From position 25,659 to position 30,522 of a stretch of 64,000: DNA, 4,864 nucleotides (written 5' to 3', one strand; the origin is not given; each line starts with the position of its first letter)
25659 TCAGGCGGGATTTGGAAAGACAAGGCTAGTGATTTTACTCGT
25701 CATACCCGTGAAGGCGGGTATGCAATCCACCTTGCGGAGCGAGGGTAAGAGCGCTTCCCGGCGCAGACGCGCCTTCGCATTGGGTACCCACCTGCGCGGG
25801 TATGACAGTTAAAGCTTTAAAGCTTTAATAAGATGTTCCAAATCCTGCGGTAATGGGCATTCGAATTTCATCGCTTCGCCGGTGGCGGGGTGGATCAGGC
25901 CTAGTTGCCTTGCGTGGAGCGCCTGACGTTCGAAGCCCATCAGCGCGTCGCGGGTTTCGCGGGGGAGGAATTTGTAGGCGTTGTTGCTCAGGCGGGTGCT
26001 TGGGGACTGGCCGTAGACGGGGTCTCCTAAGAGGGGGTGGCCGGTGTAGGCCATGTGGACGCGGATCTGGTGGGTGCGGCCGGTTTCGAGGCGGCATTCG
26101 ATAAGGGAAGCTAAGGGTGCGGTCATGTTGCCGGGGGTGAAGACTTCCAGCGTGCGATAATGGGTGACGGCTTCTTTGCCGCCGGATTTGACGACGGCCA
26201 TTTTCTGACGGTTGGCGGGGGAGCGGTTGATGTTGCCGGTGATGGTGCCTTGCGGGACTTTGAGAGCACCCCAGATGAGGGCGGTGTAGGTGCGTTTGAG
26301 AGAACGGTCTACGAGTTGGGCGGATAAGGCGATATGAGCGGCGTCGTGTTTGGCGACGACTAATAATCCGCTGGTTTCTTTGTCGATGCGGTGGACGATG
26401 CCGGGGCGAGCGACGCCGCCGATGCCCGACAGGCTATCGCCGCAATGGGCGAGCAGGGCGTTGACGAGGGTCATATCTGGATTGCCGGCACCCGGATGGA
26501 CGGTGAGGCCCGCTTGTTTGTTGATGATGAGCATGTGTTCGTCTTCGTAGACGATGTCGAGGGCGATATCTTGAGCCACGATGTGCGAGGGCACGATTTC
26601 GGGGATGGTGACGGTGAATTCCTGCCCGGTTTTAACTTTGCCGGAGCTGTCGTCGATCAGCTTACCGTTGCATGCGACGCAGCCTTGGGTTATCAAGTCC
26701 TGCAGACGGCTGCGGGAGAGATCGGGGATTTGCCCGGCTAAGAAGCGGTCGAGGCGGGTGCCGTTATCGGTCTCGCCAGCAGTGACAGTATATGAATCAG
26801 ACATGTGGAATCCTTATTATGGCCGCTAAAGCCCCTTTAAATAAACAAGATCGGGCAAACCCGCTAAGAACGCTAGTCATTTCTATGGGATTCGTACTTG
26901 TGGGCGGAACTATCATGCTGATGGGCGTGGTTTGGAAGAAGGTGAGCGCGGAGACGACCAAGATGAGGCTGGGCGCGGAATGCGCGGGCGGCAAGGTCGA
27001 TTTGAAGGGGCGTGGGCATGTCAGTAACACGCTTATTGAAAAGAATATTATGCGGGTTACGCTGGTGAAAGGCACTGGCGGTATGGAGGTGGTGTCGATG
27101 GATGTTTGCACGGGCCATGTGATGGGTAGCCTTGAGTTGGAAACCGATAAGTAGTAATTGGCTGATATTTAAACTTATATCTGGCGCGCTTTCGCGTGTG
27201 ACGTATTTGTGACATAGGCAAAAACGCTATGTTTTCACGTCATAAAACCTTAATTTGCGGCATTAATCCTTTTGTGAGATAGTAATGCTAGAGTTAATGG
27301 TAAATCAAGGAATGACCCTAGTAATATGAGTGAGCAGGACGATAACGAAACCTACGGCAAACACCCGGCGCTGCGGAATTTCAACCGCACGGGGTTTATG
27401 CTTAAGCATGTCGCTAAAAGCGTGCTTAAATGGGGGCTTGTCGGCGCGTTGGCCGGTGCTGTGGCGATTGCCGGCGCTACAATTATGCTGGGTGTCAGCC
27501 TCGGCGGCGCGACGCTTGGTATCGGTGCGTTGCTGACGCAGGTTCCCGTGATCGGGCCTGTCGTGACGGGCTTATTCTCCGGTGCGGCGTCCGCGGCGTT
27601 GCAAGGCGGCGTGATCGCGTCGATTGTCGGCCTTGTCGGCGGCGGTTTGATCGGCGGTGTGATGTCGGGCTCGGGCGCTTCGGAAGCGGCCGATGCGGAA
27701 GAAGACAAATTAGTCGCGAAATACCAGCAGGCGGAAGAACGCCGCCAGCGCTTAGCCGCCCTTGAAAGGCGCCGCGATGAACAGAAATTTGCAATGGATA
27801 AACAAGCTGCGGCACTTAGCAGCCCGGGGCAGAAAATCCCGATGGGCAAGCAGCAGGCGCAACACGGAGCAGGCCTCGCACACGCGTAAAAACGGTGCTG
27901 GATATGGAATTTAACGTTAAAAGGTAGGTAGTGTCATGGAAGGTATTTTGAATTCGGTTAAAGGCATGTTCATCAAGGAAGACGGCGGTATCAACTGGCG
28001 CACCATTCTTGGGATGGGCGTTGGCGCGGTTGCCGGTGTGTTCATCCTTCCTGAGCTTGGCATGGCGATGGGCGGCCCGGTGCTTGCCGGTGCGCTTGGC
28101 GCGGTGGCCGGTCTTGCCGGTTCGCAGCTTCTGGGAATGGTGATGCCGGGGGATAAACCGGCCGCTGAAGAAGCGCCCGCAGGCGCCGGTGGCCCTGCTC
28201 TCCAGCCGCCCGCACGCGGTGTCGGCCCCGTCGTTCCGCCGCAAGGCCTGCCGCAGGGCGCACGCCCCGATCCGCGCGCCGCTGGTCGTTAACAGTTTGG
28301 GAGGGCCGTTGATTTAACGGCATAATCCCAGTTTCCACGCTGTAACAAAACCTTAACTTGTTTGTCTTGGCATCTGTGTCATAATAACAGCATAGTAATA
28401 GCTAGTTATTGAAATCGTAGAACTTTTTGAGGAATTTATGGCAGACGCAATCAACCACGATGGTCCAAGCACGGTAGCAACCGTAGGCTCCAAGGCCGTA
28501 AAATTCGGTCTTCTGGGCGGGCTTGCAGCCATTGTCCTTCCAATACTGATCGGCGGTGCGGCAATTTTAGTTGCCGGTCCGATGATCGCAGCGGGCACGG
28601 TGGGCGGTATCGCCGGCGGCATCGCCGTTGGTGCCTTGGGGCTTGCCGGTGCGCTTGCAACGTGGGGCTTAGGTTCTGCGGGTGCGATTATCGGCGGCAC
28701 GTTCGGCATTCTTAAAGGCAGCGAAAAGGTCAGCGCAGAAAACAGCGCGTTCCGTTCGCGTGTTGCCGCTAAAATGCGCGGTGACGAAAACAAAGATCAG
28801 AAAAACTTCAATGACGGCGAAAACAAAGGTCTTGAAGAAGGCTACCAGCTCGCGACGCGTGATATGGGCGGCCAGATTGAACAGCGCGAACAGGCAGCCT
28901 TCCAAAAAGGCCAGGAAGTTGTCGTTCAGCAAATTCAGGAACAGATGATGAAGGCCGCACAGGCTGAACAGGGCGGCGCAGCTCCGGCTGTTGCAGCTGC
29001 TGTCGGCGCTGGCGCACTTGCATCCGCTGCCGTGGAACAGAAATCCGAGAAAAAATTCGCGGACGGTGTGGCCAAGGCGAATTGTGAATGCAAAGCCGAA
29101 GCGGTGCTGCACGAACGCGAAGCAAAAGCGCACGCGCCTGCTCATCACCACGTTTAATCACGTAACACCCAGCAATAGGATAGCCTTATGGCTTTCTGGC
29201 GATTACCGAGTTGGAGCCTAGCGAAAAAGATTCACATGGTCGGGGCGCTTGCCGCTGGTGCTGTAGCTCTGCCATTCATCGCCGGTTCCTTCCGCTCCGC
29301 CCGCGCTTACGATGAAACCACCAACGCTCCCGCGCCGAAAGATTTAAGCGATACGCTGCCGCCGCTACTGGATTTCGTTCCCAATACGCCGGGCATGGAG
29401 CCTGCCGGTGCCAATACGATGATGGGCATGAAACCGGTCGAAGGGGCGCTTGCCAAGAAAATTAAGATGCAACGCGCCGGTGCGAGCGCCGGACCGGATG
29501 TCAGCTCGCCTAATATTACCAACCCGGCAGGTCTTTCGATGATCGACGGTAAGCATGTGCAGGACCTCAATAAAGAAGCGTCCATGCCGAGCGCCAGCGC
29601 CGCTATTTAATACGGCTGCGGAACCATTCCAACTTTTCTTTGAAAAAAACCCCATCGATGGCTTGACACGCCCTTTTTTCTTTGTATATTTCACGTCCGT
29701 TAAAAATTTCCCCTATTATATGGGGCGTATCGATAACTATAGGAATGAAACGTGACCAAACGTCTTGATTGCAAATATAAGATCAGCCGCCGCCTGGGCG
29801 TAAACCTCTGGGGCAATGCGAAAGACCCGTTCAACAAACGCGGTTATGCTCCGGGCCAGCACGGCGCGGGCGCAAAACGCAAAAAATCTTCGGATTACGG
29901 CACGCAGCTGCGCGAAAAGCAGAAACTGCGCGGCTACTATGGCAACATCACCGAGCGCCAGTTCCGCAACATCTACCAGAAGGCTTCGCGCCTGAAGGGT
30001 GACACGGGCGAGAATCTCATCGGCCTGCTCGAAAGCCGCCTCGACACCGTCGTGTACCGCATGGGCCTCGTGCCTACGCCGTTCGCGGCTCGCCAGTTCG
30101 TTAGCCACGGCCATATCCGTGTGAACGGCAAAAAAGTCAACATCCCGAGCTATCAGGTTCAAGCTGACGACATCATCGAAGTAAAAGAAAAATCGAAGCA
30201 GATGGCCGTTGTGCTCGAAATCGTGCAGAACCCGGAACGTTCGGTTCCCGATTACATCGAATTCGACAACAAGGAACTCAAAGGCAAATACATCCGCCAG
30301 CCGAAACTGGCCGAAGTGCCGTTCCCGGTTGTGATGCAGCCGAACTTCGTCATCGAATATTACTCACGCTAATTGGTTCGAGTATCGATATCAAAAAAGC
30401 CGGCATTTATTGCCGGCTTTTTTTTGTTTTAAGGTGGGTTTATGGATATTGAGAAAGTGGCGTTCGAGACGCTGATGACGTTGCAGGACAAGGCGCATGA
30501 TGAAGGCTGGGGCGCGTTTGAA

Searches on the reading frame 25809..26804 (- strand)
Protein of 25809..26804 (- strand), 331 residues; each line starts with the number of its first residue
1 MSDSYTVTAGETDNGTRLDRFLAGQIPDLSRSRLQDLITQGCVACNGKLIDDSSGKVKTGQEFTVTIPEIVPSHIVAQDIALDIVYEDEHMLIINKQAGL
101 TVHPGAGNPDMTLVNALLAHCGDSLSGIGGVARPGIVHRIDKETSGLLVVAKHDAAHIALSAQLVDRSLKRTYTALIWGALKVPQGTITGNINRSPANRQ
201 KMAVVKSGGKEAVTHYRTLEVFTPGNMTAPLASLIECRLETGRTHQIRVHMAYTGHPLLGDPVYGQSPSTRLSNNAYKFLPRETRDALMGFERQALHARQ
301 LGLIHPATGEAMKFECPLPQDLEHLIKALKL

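Call 13: search_protein_families(library=pfam, proteins=[window:25809-26804:-], max_evalue=0.001)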
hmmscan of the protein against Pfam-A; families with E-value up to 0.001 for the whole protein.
window:25809-26804:- (331 aa): 2 families
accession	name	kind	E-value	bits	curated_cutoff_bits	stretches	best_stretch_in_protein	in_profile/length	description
PF00849.27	PseudoU_synth_2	-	3.2e-30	105.8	26.8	1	90-252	1-151/152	RNA pseudouridylate synthase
PF01479.30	S4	-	2e-07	31.1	22.8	1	17-62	2-47/48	S4 domain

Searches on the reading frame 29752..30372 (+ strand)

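Call 13: search_protein_families(library=pfam, proteins=[window:29752-30372:+], max_evalue=0.001)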
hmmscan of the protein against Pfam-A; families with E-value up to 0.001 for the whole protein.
window:29752-30372:+ (206 aa): 2 families
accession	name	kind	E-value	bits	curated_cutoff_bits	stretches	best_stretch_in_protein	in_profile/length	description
PF00163.24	Ribosomal_S4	-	5.1e-28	98.1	23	1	8-94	6-95/95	Ribosomal protein S4/S9 N-terminal domain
PF01479.30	S4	-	5.1e-19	68.2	22.8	1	96-142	2-48/48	S4 domain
